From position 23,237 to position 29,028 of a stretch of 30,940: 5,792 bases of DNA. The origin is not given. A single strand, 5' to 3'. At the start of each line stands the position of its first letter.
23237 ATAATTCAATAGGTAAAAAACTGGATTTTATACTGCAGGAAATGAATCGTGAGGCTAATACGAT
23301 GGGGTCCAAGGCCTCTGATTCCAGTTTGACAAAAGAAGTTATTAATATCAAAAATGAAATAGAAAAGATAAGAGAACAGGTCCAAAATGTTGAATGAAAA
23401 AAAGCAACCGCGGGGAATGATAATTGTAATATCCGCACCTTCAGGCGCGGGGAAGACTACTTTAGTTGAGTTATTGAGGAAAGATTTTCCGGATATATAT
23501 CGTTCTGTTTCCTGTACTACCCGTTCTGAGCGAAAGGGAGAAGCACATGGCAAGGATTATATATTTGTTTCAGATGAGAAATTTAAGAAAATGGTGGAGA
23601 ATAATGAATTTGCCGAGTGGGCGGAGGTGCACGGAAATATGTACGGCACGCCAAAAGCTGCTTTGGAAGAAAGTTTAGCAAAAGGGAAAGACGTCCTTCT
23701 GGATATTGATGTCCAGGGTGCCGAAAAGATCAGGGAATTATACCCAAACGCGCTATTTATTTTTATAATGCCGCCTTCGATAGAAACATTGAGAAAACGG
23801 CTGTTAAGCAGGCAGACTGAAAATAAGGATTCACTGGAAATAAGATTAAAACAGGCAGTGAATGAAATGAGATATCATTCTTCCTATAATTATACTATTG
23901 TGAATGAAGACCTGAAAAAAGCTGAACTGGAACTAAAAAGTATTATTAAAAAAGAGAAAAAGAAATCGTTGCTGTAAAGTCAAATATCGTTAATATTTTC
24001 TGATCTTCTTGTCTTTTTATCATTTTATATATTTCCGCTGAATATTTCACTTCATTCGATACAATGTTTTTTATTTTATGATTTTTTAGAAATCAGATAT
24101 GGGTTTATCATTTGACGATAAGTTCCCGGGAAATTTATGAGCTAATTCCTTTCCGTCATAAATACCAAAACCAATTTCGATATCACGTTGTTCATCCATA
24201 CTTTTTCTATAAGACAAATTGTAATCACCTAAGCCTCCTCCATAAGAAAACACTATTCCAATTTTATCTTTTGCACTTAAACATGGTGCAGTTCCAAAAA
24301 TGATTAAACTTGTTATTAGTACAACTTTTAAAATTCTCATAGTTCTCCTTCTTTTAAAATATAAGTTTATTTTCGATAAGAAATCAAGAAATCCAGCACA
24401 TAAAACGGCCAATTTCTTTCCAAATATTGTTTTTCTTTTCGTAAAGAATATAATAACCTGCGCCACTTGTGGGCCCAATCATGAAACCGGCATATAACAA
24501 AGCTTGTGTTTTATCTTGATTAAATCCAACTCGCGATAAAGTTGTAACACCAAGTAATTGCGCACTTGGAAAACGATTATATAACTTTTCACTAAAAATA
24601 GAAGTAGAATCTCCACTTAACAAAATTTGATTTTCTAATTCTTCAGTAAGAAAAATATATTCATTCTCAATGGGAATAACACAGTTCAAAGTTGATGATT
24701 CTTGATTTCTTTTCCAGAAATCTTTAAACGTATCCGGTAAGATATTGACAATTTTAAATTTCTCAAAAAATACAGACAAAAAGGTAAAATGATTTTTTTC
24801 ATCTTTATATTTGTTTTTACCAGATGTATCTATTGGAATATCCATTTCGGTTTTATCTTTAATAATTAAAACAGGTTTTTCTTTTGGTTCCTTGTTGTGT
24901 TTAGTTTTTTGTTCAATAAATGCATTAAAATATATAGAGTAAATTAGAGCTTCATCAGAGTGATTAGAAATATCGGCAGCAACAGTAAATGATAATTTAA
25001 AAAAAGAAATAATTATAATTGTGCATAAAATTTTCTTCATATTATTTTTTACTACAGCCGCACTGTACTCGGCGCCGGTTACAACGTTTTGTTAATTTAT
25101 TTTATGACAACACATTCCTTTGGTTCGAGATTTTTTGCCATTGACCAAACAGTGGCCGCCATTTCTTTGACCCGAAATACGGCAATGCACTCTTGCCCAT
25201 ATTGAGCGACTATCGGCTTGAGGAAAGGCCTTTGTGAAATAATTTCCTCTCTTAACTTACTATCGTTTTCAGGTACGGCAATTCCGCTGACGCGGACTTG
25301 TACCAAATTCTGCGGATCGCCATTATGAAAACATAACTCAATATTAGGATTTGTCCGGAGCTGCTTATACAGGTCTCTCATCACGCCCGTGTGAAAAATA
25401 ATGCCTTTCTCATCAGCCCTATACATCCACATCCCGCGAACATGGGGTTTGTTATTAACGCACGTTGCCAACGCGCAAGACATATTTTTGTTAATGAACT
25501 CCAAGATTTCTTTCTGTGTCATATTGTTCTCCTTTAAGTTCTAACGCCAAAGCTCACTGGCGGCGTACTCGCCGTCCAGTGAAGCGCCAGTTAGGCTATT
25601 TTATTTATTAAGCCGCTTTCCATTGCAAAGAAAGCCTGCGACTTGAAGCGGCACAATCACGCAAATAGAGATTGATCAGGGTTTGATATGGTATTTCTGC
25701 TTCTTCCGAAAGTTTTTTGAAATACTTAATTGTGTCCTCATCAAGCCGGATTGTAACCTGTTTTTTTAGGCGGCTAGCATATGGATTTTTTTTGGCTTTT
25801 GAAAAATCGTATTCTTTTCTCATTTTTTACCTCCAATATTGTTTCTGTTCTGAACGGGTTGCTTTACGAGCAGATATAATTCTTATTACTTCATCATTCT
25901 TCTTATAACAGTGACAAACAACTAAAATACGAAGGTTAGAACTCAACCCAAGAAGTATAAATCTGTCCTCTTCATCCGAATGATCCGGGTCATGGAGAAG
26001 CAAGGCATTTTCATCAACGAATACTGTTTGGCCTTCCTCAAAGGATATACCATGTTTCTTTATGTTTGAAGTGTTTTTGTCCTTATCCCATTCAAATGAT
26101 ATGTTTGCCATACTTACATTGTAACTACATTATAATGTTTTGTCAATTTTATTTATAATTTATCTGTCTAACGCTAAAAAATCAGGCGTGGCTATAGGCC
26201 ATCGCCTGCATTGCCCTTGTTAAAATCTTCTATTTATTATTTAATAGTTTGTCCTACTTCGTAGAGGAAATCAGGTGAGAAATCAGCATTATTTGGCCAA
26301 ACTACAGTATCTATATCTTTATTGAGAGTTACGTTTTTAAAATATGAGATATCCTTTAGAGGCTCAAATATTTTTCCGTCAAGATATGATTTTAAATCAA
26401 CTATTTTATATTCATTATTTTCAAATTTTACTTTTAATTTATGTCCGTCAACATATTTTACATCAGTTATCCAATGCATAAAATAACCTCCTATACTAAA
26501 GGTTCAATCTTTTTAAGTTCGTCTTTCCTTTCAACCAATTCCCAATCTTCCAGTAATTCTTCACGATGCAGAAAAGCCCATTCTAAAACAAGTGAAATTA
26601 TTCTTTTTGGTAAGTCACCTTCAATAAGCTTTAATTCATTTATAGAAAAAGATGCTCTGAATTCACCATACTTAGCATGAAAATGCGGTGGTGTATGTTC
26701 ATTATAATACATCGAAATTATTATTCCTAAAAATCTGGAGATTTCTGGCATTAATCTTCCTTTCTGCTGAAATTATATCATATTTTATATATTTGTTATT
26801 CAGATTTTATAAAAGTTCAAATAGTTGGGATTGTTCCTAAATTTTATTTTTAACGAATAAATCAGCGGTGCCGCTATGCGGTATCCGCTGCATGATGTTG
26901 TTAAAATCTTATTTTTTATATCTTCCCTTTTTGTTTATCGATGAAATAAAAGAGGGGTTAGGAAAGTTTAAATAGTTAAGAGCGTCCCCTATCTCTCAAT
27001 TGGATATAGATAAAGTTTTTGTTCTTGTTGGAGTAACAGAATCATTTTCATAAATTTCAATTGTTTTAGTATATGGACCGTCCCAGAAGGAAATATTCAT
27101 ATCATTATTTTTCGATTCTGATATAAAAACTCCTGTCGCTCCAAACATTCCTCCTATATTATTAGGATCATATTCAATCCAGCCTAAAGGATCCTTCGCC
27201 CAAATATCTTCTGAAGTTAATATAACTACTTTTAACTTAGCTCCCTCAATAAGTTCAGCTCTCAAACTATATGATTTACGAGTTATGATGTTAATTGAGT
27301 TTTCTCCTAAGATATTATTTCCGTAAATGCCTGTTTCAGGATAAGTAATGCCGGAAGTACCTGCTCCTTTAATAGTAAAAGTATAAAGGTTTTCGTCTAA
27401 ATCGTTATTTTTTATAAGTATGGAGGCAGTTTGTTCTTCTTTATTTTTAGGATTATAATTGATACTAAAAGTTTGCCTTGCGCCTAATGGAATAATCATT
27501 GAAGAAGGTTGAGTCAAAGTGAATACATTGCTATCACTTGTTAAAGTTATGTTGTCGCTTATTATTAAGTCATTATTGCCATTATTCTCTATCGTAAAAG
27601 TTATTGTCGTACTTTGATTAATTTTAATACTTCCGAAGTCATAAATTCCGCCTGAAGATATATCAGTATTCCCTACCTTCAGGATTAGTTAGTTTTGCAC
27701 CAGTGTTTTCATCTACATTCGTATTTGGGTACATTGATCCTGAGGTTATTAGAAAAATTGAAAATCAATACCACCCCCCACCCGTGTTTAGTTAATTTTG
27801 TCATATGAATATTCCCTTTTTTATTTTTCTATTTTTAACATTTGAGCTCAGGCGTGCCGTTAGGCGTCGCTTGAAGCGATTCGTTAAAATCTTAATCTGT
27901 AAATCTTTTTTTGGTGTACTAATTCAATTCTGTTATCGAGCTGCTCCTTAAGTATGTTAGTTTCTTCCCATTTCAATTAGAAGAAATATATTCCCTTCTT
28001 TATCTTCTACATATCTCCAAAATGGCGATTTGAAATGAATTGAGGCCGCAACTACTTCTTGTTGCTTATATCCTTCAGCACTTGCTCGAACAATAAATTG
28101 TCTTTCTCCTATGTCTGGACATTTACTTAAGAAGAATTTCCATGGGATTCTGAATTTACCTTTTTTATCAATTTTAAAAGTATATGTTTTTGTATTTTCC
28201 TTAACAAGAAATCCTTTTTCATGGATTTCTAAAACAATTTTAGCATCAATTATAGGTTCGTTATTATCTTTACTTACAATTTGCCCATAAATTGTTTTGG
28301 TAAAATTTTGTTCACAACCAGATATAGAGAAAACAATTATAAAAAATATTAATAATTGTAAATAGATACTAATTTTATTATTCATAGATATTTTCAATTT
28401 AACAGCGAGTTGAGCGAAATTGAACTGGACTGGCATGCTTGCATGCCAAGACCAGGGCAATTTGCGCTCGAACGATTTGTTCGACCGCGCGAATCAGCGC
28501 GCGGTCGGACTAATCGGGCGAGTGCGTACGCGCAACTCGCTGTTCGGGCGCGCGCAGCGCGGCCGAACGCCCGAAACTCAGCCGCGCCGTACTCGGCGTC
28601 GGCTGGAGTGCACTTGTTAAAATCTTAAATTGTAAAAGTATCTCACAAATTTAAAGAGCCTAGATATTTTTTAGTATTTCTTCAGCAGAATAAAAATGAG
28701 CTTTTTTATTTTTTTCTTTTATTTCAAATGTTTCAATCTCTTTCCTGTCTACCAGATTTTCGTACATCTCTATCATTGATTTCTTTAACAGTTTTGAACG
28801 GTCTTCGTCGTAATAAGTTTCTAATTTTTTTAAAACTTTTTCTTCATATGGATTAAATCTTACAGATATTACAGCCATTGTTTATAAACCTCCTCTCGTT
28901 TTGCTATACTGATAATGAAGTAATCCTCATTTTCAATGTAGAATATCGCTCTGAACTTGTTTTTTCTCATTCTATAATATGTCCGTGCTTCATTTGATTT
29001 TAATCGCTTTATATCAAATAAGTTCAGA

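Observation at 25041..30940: Integron-type gene-cassette array (at least 8 attC-like sites, minus strand) with no integrase in the window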

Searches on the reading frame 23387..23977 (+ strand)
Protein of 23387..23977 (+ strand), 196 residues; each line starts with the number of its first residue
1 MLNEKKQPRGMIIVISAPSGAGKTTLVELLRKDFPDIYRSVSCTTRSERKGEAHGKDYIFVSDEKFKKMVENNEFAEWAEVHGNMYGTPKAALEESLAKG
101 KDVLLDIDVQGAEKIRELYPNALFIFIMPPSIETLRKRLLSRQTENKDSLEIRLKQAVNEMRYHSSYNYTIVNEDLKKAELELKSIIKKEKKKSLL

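Call 10: search_protein_families(library=pfam, max_evalue=0.01, proteins=[window:23387-23977:+])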
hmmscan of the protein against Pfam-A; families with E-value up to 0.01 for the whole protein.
window:23387-23977:+ (196 aa): 7 families
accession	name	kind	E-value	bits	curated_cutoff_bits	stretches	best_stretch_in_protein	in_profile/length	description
PF00625.27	Guanylate_kin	-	1.2e-47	162.5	25.2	1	12-190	4-182/182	Guanylate kinase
PF13238.12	AAA_18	-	0.00014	22.7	29.4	1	13-154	1-123/128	AAA domain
PF13671.12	AAA_33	-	0.0016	19.2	27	0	18-153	7-129/143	AAA domain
PF20720.3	nSTAND3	-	0.0025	18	27.2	0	12-81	19-91/155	Novel STAND NTPase 3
PF13401.12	AAA_22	-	0.003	18.3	27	0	11-45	6-43/130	AAA domain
PF00005.33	ABC_tran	-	0.0039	18.2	25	1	8-81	9-87/137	ABC transporter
PF03215.21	Rad17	-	0.0049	17.3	23.8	1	6-46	45-81/186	Rad17 P-loop domain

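Call 13: find_encoding_contigs(protein=window:23387-23977:+, flank=10000, max_places=6)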
Protein window:23387-23977:+ (196 aa): no gene with exactly this product is on record in the collection.

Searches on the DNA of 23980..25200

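Call 79: search_with_rna_model(model_id=R2, source=window, start=23980, end=25200, filters=off, max_evalue=10, show_alignments=1)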
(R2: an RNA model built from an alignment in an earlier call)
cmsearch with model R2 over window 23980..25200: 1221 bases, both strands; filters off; matches with E-value up to 10: 11.
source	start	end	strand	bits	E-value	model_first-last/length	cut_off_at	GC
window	25056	25080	+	8.1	0.88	18-42/59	no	0.68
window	24400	24435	+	7.9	1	1-59/59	no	0.28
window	24492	24525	-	6.8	1.8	1-59/59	no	0.21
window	24492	24547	+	6.7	2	1-59/59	no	0.29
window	24774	24816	+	6.6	2.1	1-59/59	no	0.19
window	24326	24359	-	5.6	3.9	1-59/59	no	0.21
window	24326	24359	+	5.2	4.9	1-59/59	no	0.21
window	24774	24810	-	4.9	5.7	1-59/59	no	0.19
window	24857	24871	-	4.7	6.4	1-59/59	no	0.07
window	24295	24318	+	4.6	6.9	1-59/59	no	0.17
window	24857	24871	+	4.2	8.8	1-59/59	no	0.07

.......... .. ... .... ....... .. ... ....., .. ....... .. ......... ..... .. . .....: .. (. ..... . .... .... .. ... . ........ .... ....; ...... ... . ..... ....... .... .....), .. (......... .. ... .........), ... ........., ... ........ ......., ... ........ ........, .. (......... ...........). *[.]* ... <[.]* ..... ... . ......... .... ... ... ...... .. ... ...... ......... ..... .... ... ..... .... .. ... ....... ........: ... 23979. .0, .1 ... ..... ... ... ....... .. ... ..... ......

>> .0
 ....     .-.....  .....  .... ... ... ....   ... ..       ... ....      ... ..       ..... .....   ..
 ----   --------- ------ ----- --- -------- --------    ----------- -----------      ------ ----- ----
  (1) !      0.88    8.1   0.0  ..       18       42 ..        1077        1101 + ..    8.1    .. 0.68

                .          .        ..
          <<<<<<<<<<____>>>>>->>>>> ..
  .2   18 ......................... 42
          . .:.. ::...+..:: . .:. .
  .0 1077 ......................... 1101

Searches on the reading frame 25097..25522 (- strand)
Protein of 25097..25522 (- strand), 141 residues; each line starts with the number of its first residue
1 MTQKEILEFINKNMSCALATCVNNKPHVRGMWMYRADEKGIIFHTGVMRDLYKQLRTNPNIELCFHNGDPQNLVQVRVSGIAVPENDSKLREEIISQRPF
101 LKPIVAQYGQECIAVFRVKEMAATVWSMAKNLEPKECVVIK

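Call 10: search_protein_families(library=pfam, max_evalue=0.01, proteins=[window:25097-25522:-])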
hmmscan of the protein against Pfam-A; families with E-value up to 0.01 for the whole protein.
window:25097-25522:- (141 aa): 3 families
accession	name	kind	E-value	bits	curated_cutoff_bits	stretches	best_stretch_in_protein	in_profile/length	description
PF01243.27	PNPOx_N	-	4.2e-16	59.8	28.1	1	3-112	2-97/120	Pyridoxamine 5'-phosphate oxidase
PF16242.11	Pyrid_ox_like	-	0.00034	20.6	28.8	1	4-128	4-127/149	Pyridoxamine 5'-phosphate oxidase like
PF12900.13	Pyridox_ox_2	-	0.0034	17.8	27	1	3-62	2-59/140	Pyridoxamine 5'-phosphate oxidase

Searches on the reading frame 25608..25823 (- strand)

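Call 10: search_protein_families(library=pfam, max_evalue=0.01, proteins=[window:25608-25823:-])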
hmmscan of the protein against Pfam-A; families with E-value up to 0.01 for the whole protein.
window:25608-25823:- (71 aa): 3 families
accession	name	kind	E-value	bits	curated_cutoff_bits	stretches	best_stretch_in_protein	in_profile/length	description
PF14384.12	BrnA_antitoxin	-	3e-10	40.8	26.1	1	11-56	24-66/68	BrnA antitoxin of type II toxin-antitoxin system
PF12441.14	CopG_antitoxin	-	1.5e-06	29.3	28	1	4-56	23-78/79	CopG antitoxin of type II toxin-antitoxin system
PF02244.21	Propep_M14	-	0.0067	17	22.1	1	16-51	29-64/73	Carboxypeptidase activation peptide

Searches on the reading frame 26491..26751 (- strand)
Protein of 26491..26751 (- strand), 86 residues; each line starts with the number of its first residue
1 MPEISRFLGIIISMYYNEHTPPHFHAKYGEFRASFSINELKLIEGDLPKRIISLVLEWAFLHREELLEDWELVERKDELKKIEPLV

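Call 10: search_protein_families(library=pfam, max_evalue=0.01, proteins=[window:26491-26751:-])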
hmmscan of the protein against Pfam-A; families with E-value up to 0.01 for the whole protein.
window:26491-26751:- (86 aa): 1 family
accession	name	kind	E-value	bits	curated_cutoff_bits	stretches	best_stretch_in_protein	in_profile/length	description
PF13711.11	DUF4160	-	1.6e-23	83.1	23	1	9-71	1-65/65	Domain of unknown function (DUF4160)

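Call 14: find_encoding_contigs(protein=window:26491-26751:-, flank=10000, max_places=6)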
Protein window:26491-26751:- (86 aa): 1 contig read that carries it; 1 place shown.
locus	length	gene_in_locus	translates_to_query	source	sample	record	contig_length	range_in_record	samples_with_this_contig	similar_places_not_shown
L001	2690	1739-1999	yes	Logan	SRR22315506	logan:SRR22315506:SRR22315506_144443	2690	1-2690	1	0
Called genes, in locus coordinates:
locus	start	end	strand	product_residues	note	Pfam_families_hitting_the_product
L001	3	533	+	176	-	?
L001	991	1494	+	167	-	-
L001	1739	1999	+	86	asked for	PF13711:DUF4160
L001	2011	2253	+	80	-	PF10387:DUF2442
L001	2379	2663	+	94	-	PF04365:BrnT_toxin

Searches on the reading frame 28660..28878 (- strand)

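Call 11: search_protein_families(library=pfam, max_evalue=0.01, proteins=[window:28660-28878:-])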
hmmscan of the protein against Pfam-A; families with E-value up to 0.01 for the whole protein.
window:28660-28878:- (72 aa): 2 families
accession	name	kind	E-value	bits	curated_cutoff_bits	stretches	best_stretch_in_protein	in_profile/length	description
PF19807.5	DUF6290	-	4e-11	43.4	27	1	1-71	1-71/72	Family of unknown function (DUF6290)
PF17606.7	DUF5502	-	0.0098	17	27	0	42-69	19-49/87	Family of unknown function (DUF5502)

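Call 56: search_protein_families(library=ncbifam, max_evalue=0.001, proteins=[window:28660-28878:-])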
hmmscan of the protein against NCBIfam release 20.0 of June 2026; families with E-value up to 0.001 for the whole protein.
window:28660-28878:- (72 aa): 1 family
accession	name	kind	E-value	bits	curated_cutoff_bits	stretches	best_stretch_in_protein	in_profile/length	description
NF046040.1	RelB_antitoxin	equivalog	1.1e-06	28.8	50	1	4-71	1-67/69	type II toxin-antitoxin system RelB family antitoxin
